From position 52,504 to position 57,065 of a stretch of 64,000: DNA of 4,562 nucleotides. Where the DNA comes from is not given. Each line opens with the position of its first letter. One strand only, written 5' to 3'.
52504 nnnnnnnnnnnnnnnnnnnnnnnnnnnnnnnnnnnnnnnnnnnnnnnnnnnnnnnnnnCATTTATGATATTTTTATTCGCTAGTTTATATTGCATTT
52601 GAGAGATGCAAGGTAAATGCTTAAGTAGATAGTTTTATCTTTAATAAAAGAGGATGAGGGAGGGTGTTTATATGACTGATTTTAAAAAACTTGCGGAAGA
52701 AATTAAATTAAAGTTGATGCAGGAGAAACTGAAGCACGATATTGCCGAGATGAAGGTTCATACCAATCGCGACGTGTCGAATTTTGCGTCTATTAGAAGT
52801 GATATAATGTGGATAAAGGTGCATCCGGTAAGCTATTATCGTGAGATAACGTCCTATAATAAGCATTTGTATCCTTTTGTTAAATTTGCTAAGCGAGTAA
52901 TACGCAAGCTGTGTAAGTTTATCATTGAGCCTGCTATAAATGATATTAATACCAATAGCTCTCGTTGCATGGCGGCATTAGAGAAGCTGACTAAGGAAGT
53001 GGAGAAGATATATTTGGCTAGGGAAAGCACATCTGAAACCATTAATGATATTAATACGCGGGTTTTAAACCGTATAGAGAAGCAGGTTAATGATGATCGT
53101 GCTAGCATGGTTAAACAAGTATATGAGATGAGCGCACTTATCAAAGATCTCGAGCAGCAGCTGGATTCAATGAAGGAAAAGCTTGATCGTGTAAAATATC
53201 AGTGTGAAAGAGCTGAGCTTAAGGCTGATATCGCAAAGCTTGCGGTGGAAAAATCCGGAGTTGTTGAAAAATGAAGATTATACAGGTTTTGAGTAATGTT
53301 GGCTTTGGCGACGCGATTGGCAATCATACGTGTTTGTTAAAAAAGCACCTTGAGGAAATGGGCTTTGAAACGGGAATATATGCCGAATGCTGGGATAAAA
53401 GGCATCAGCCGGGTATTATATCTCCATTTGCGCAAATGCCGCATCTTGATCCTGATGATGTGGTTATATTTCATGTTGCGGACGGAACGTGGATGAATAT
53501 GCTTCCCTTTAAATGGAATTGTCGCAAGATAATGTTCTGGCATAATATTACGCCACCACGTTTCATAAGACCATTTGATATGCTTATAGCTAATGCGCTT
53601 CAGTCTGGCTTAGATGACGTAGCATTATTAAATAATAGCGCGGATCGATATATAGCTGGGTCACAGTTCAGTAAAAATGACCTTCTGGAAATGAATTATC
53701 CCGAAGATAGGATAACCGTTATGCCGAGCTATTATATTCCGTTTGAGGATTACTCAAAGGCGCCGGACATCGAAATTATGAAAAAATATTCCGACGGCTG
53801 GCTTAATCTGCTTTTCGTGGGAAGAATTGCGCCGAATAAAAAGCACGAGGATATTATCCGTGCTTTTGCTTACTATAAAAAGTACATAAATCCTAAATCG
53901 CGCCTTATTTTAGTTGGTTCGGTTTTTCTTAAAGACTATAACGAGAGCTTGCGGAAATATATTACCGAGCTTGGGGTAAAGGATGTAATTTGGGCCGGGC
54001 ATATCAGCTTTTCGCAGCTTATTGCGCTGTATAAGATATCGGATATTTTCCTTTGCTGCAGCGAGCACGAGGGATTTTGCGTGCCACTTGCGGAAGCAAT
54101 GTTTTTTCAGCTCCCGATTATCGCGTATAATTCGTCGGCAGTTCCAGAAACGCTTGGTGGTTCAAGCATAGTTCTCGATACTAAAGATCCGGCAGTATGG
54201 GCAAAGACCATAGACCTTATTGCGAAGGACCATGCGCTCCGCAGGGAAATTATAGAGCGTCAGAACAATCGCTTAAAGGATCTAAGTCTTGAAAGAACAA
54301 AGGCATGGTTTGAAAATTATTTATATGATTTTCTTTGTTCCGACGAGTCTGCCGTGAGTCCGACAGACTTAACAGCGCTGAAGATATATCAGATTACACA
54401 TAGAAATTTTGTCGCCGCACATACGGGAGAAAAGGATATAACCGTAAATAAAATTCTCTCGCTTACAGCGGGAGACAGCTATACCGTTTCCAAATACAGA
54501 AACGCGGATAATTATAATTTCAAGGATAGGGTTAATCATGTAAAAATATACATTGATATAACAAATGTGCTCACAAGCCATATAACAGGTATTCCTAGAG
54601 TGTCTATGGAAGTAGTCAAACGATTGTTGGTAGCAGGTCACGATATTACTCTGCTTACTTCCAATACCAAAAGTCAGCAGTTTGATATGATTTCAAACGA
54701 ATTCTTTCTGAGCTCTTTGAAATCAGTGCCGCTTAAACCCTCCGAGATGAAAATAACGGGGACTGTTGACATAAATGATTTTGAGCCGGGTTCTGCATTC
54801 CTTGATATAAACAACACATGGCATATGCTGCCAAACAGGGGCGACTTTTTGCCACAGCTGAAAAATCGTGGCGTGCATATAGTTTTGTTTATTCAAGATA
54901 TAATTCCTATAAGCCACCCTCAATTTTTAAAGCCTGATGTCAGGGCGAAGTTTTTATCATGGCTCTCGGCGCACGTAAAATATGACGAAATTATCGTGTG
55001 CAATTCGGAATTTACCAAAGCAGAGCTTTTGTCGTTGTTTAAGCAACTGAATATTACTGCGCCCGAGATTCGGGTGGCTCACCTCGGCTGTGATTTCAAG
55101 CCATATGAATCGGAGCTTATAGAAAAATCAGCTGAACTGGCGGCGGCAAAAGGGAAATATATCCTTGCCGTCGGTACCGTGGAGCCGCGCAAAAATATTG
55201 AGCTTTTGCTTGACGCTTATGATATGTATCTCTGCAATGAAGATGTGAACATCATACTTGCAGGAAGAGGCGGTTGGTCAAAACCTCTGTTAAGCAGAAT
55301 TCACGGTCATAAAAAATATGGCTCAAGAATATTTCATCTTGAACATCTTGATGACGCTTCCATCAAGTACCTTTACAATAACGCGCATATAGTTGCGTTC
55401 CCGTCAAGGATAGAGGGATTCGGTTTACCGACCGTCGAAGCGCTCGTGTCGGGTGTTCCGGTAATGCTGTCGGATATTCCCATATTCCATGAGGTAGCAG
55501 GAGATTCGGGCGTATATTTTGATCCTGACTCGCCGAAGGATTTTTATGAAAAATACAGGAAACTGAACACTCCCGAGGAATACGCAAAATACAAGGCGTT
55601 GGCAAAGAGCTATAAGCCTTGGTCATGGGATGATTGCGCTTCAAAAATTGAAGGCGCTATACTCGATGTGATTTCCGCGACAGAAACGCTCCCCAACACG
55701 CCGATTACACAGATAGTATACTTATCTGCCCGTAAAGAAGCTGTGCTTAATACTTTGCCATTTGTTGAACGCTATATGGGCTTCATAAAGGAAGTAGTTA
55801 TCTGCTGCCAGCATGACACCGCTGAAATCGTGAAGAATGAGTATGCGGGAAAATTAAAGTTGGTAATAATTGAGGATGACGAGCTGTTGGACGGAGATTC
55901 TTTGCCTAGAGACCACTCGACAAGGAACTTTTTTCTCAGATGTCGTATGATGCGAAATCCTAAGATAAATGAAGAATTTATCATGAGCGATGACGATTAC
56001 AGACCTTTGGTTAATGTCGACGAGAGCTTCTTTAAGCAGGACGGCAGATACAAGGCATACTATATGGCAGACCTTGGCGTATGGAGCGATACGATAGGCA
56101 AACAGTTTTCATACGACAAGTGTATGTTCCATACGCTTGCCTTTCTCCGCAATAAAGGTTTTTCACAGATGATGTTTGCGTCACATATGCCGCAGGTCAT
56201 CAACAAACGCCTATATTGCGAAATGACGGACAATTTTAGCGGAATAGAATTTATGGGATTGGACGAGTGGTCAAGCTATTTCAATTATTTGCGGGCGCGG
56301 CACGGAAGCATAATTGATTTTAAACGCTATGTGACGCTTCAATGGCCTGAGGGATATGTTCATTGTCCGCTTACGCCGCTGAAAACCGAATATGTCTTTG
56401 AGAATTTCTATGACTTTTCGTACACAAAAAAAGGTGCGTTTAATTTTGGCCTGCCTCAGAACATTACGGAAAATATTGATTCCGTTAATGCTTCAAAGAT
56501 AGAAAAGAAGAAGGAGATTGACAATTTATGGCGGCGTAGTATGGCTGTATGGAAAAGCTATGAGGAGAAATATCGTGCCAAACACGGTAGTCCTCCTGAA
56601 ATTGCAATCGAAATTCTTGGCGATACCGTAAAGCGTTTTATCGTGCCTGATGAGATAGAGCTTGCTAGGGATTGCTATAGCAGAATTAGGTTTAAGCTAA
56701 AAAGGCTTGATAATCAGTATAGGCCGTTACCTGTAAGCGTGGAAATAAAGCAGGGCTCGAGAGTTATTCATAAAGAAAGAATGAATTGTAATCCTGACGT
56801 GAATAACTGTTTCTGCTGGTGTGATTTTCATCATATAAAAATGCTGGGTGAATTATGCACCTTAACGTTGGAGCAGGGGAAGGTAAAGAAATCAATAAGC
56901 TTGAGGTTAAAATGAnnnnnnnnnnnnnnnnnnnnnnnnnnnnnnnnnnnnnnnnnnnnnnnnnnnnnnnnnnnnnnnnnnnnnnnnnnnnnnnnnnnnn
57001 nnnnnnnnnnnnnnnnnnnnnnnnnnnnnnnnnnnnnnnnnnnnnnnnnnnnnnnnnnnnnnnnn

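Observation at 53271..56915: GT4-GT4-Stealth-like fusion: candidate single-chain polymerase/terminator for a phosphodiester-containing or phospho-capped glycan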

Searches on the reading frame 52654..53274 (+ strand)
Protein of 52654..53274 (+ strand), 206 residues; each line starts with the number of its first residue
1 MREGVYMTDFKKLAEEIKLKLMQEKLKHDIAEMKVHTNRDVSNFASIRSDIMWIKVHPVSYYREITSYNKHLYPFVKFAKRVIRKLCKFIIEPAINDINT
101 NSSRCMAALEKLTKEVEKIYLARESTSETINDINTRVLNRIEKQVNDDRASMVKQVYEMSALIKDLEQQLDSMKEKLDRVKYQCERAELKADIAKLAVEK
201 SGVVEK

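Call 5: search_protein_families(library=pfam, proteins=[window:52654-53274:+], max_evalue=1)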
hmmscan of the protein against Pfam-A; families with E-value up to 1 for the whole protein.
window:52654-53274:+ (206 aa): 29 families (the best 25 are shown)
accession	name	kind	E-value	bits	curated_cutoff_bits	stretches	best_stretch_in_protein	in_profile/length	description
PF07200.18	Mod_r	-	0.00076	19.9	30.1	1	95-197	8-108/146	Modifier of rudimentary (Mod(r)) protein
PF04108.17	ATG17_like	-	0.0033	17.4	43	1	60-181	99-193/355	Autophagy protein ATG17-like domain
PF08651.15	DASH_Duo1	-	0.0085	16.3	25.4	1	154-187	7-40/74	DASH complex subunit Duo1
PF21205.3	Rep3_C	-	0.0087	16.7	21.1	0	87-103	22-38/59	Initiator Rep protein, WH2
PF15294.11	Leu_zip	-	0.017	15.1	28.2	1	98-188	152-239/275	Leucine zipper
PF12325.13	TMF_TATA_bd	-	0.019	15.6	29.1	1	151-200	9-56/115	TATA element modulatory factor 1 TATA binding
PF08286.16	Spc24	-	0.025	15.3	25.3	1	146-186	3-43/109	Spc24 subunit of Ndc80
PF10241.14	KxDL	-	0.032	15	27.2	1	117-185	12-79/86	Uncharacterized conserved protein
PF06009.19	Laminin_II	-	0.035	14.6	33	1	112-194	15-93/138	Laminin Domain II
PF22277.2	EncFtn-like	-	0.038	14.2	27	1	154-192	4-42/85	EncFtn-like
PF12495.13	Vip3A_N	-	0.071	13.5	25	1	110-181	79-146/177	Vegetative insecticide protein 3A N terminal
PF22638.1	FlgK_D1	-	0.077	13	28.6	1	124-173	47-95/233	Flagellar hook-associated protein FlgK helical domain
PF18595.6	Nuf2_DHR10-like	-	0.078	13.5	28.4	1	152-189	69-106/117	Nuf2, DHR10-like domain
PF23991.1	DUF7310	-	0.081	13.9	40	1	142-199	25-82/83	Coiled-coil region of unknown function (DUF7310)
PF21097.3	SR_plectin_7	-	0.081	13.8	27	1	130-186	19-72/116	Spectrin repeat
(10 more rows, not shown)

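Call 6: search_protein_families(library=ncbifam, proteins=[window:52654-53274:+], max_evalue=1)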
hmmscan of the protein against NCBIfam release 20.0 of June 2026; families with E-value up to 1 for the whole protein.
window:52654-53274:+ (206 aa): 16 families
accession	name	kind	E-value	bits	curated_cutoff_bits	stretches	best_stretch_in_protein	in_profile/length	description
TIGR02168.1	SMC_prok_B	equivalog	0.00089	17.1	567.35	1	94-192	841-941/1181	chromosome segregation protein SMC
NF052326.1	anti_RE_DarA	equivalog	0.0017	17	350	1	103-200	188-281/654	antirestriction phage head protein DarA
NF045487.1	ASRP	equivalog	0.0022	16.7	300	1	97-195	359-457/593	archaea-specific SMC-related protein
TIGR02169.1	SMC_prok_A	equivalog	0.0022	15.7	729.4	1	91-199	811-914/1165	chromosome segregation protein SMC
NF038025.1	dapto_LiaX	exception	0.0025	16.6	350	1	92-188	78-175/512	daptomycin-sensing surface protein LiaX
NF047388.1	SA1320_fam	subfamily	0.0033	15.9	230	1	103-187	476-561/644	SA1320 family protein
NF033916.0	antiphage_ZorA_3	subfamily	0.012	14.5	250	1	70-182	342-458/509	anti-phage ZorAB system protein ZorA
NF051457.1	acryl_TF_AcuR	equivalog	0.014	14.6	247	1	128-177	82-131/204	acrylate utilization transcriptional regulator AcuR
NF008070.2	PRK10807.1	equivalog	0.017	13.8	525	1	65-181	404-520/542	intermembrane transport protein PqiB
TIGR03346.1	chaperone_ClpB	equivalog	0.027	12.8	1232.1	1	94-200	392-497/853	ATP-dependent chaperone ClpB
TIGR04527.1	mycoplas_twoTM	subfamily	0.029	14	125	1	59-176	39-162/248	MG_279/MG_280 family protein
NF033928.1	alph_xenorhab_A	subfamily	0.069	12.4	125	1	108-197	104-194/339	alpha-xenorhabdolysin family binary toxin subunit A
NF041499.3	MobP3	subfamily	0.12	11.9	150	1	99-197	168-265/315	MobP3 family relaxase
NF038218.1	IcmG_DotF_IVB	equivalog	0.18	11.4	200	1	105-183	115-188/266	type IVB secretion system protein IcmG/DotF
NF049873.2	cytotoxin_MakE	exception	0.24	10.3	360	1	108-205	104-199/352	alpha-pore-forming cytotoxin subunit MakE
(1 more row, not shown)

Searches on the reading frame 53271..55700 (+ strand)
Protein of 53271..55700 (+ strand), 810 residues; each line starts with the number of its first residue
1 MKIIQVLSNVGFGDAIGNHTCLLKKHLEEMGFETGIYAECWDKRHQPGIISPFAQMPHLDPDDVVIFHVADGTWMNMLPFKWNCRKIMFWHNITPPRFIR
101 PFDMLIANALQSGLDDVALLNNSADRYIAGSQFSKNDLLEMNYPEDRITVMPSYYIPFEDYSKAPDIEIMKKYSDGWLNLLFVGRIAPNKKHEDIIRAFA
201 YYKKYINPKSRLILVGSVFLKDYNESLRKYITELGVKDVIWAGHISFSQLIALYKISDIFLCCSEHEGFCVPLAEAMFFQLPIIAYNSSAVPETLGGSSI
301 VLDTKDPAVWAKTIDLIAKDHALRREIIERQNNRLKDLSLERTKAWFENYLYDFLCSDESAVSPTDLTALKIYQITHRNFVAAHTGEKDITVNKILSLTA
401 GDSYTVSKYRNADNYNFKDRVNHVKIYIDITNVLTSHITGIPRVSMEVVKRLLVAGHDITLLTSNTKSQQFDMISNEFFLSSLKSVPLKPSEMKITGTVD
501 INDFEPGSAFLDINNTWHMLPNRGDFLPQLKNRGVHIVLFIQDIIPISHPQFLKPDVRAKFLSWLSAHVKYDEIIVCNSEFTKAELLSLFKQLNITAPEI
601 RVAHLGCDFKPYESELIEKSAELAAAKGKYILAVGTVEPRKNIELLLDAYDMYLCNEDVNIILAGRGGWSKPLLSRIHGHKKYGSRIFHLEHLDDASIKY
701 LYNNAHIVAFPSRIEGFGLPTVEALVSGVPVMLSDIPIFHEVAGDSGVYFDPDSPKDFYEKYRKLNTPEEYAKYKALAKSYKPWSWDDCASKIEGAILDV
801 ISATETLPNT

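Call 8: search_solved_structures(query=window:53271-55700:+, max_evalue=0.001)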
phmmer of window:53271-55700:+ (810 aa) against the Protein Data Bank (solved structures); distinct sequences matched with E-value up to 0.001: 11.
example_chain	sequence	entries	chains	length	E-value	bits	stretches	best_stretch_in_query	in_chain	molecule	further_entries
5i45_A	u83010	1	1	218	8.7e-10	40.7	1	176-330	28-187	Glycosyl transferases group 1 family protein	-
6eji_A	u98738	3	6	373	9.1e-09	37.3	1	180-345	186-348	WlaC protein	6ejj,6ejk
2jjm_A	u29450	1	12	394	1.4e-07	33.5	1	155-360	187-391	GLYCOSYL TRANSFERASE, GROUP 1 FAMILY PROTEIN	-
3mbo_A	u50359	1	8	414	4e-07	31.9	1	155-360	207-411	Glycosyltransferase, group 1 family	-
5d00_A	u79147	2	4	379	7.9e-07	30.9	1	115-323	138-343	N-acetyl-alpha-D-glucosaminyl L-malate synthase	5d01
7qsg_A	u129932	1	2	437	1.1e-06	30.5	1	224-298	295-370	D-inositol 3-phosphate glycosyltransferase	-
3c4q_A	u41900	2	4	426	2.4e-06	29.3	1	180-347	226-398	Predicted glycosyltransferases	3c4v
3c48_A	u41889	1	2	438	2.7e-06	29.2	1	180-347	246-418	Predicted glycosyltransferases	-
2f9f_A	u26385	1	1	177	3.3e-06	28.9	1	171-295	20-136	first mannosyl transferase (wbaZ-1)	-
4n9w_A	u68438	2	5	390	6.7e-05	24.6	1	627-746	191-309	GDP-mannose-dependent alpha-(1-2)-phosphatidylinositol mannosyltransferase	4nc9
2gej_A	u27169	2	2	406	7.2e-05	24.4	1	627-746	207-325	PHOSPHATIDYLINOSITOL MANNOSYLTRANSFERASE (PimA)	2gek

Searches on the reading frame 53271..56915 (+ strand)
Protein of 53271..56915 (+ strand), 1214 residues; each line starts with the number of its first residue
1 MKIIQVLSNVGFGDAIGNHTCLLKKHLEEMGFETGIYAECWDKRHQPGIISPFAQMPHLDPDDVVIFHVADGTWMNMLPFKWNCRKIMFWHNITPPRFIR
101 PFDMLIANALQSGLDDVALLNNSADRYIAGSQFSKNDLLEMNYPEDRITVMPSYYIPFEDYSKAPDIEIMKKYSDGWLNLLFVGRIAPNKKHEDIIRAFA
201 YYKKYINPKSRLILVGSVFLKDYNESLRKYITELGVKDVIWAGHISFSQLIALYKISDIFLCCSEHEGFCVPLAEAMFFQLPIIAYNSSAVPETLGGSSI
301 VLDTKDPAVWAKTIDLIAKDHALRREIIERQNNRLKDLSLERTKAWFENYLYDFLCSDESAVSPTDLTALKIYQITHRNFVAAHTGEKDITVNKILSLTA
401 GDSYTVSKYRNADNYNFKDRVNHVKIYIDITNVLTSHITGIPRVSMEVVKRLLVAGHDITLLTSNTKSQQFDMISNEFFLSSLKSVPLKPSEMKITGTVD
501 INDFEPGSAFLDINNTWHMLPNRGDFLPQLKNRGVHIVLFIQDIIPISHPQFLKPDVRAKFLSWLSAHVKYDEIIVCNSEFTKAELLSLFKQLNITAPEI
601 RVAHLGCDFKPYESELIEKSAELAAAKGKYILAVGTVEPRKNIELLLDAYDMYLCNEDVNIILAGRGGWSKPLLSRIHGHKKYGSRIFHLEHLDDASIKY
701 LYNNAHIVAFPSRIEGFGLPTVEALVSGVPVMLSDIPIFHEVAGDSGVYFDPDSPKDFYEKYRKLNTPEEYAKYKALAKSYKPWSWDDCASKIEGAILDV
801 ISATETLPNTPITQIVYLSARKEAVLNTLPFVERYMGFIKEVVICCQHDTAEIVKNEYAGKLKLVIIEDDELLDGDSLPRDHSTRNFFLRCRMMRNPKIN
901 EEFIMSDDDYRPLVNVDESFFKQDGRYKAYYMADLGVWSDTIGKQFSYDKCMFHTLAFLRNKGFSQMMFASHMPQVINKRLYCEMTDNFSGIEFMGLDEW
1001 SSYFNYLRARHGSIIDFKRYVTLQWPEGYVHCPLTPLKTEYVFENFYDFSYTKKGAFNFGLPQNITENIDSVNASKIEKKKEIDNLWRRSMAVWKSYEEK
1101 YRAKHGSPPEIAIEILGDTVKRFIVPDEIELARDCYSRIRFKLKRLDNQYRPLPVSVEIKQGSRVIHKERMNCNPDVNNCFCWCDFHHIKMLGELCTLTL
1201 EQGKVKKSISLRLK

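Call 5: search_protein_families(library=pfam, proteins=[window:53271-56915:+], max_evalue=1)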
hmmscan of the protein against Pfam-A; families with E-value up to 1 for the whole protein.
window:53271-56915:+ (1214 aa): 8 families
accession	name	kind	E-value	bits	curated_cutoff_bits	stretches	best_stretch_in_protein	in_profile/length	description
PF00534.26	Glycos_transf_1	-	3.8e-53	180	26.4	2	180-331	18-169/172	Glycosyl transferases group 1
PF13692.12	Glyco_trans_1_4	-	1.1e-40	139.6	27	2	179-319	3-141/142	Glycosyl transferases group 1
PF20706.3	GT4-conflict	-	4.4e-11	42.8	26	2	694-735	271-312/385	Family 4 Glycosyltransferase in conflict systems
PF13439.12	Glyco_transf_4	-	8.7e-11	42.6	28.5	1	63-152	74-163/170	Glycosyltransferase Family 4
PF13524.12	Glyco_trans_1_2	-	0.00026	21.4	25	1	212-335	17-129/144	Glycosyl transferase-like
PF11380.13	Stealth_CR2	-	0.005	17.4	39.4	1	832-925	15-104/108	Stealth protein CR2, conserved region 2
PF13579.12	Glyco_trans_4_4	-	0.0074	17.1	29.7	0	63-152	73-156/158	Glycosyl transferase 4-like domain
PF13918.12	PLDc_3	-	0.15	12.1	27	0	950-986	16-51/180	PLD-like domain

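Call 6: search_protein_families(library=ncbifam, proteins=[window:53271-56915:+], max_evalue=1)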
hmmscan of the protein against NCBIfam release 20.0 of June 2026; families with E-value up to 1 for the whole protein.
window:53271-56915:+ (1214 aa): 32 families (the best 25 are shown)
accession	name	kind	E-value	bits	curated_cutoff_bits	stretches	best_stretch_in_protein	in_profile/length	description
TIGR04047.1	MSMEG_0565_glyc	hypoth_equivalog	6.4e-35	120.9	259.85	2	602-792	163-366/373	MSMEG_0565 family glycosyltransferase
TIGR04157.1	glyco_rSAM_CFB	subfamily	6.7e-24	84.6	400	2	180-295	230-339/406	TIGR04157 family glycosyltransferase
TIGR02149.1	glgA_Coryne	subfamily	1.4e-19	70.5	302.4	2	122-327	143-362/391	glycogen synthase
TIGR03449.1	mycothiol_MshA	equivalog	2.6e-19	69.4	462.5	2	180-344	223-393/406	D-inositol-3-phosphate glycosyltransferase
NF041876.1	EPS_EpsE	equivalog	2.8e-19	69.6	400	2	175-334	212-375/389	exopolysaccharide biosynthesis GT4 family glycosyltransferase EpsE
TIGR03999.1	thiol_BshA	equivalog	1.5e-18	66.9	273.7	2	122-335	143-353/375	N-acetyl-alpha-D-glucosaminyl L-malate synthase BshA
NF041010.1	glycosy_Agl16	equivalog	3e-16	59.2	575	2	96-330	106-327/352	glycosylation protein Agl16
NF038255.1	exopoly_VpsD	equivalog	4.4e-16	58.7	300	2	171-286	197-312/381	VpsD family glycosyltransferase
NF050056.1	ProtGlycPglH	equivalog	6.6e-16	58.3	600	2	179-344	181-343/354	GalNAc-alpha-(1->4)-GalNAc-alpha-(1->3)-diNAcBac-PP-undecaprenol alpha-1,4-N-acetyl-D-galactosaminyltransferase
NF050063.1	ProtGlycPglJ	equivalog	1.1e-15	57.7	500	2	117-338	138-350/363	N-acetylgalactosamine-N,N'-diacetylbacillosaminyl-diphospho-undecaprenol 4-alpha-N-acetylgalactosaminyltransferase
NF049988.1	MGlcDAGSynMgs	equivalog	2.2e-14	53.6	400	2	180-288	216-321/398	alpha-monoglucosyldiacylglycerol synthase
NF038229.1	Glyco4_Geo_Pelo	equivalog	5.4e-14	52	400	2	145-331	132-312/338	GPMC system family 4 glycosyltransferase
NF038295.1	EPS_HpsP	equivalog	9.3e-14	51.2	550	2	605-792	183-379/388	hormogonium polysaccharide biosynthesis glycosyltransferase HpsP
TIGR03088.1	stp2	hypoth_equivalog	1.3e-12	47.5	409.05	2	172-330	189-348/374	TIGR03088 family PEP-CTERM/XrtA system glycosyltransferase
NF047684.1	TeichurnBiosyTuaC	equivalog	1.3e-11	44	550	2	180-331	222-365/391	teichuronic acid biosynthesis protein TuaC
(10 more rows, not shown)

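Call 16: find_encoding_contigs(protein=window:53271-56915:+, flank=10000, max_places=4)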
Protein window:53271-56915:+ (1214 aa): no gene with exactly this product is on record in the collection.
